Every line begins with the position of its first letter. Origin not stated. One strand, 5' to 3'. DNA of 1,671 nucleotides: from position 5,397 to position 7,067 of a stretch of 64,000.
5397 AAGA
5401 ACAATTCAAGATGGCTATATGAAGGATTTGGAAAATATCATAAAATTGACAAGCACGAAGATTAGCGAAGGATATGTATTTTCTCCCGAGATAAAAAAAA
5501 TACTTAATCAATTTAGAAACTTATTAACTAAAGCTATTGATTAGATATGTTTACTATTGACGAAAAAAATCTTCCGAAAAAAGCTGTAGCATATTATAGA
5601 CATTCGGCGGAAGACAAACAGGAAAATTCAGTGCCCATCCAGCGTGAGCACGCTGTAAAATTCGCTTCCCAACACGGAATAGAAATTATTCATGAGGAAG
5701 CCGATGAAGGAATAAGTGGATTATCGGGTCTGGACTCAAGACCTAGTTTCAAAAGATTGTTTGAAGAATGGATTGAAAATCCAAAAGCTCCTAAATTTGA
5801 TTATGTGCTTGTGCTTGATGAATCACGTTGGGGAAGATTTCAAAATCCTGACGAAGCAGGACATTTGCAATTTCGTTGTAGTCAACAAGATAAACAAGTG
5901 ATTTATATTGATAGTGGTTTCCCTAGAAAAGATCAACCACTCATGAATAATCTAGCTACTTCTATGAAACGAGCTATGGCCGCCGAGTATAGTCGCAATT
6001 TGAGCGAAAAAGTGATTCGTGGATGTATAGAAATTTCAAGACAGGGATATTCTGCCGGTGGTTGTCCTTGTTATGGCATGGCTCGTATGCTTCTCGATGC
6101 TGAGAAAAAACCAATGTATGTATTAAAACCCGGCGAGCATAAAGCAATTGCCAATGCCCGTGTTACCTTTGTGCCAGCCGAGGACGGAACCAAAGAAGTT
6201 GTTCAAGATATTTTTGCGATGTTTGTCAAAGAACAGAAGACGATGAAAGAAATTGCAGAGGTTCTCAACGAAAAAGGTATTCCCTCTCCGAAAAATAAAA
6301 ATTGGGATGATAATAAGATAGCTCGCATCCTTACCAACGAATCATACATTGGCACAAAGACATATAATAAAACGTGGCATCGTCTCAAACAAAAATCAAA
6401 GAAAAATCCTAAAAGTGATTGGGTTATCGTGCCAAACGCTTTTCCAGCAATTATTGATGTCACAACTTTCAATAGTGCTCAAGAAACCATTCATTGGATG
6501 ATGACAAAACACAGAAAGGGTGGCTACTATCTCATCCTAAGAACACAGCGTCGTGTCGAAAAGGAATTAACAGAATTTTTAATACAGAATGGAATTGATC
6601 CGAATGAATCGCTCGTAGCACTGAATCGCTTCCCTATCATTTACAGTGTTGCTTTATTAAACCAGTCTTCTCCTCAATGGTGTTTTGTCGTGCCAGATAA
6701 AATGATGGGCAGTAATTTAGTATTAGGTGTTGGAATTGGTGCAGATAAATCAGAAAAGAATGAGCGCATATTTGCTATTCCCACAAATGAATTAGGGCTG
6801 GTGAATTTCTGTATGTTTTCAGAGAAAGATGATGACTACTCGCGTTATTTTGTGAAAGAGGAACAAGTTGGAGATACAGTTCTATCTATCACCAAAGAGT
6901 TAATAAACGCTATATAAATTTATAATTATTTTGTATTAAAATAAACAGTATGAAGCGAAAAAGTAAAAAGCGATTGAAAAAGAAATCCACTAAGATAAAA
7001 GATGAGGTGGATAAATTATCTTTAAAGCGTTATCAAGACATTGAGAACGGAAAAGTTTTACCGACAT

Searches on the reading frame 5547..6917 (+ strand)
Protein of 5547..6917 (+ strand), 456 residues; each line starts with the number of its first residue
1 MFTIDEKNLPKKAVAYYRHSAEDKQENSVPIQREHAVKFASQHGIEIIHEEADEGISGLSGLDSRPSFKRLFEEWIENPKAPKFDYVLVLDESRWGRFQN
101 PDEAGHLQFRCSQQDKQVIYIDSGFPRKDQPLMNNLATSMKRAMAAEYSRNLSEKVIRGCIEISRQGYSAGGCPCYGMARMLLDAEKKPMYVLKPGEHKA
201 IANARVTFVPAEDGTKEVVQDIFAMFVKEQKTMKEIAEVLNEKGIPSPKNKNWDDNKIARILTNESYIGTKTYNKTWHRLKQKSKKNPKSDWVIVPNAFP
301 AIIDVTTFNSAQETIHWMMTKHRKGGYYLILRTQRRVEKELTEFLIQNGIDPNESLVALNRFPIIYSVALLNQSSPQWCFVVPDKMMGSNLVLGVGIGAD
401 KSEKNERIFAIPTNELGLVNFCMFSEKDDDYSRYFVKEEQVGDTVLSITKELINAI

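Call 3: search_protein_families(library=pfam, proteins=[window:5547-6917:+], max_evalue=0.01)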
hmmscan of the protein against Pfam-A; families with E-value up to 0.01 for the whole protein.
window:5547-6917:+ (456 aa): 3 families
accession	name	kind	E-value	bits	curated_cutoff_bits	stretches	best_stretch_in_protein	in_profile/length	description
PF07508.19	Recombinase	-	9.4e-28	96.9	21.1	1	215-315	3-99/102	Recombinase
PF00239.26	Resolvase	-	3e-14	53.8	23.3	1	13-165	1-141/145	Resolvase, N terminal domain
PF20552.4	HTH_62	-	0.0088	16.5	27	0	219-261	24-66/72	Recombinase-like helix-turn-helix domain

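Call 97: search_protein_families(library=padloc, proteins=[window:5547-6917:+], max_evalue=0.001)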
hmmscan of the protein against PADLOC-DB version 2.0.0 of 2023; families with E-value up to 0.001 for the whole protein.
window:5547-6917:+ (456 aa): 0 families
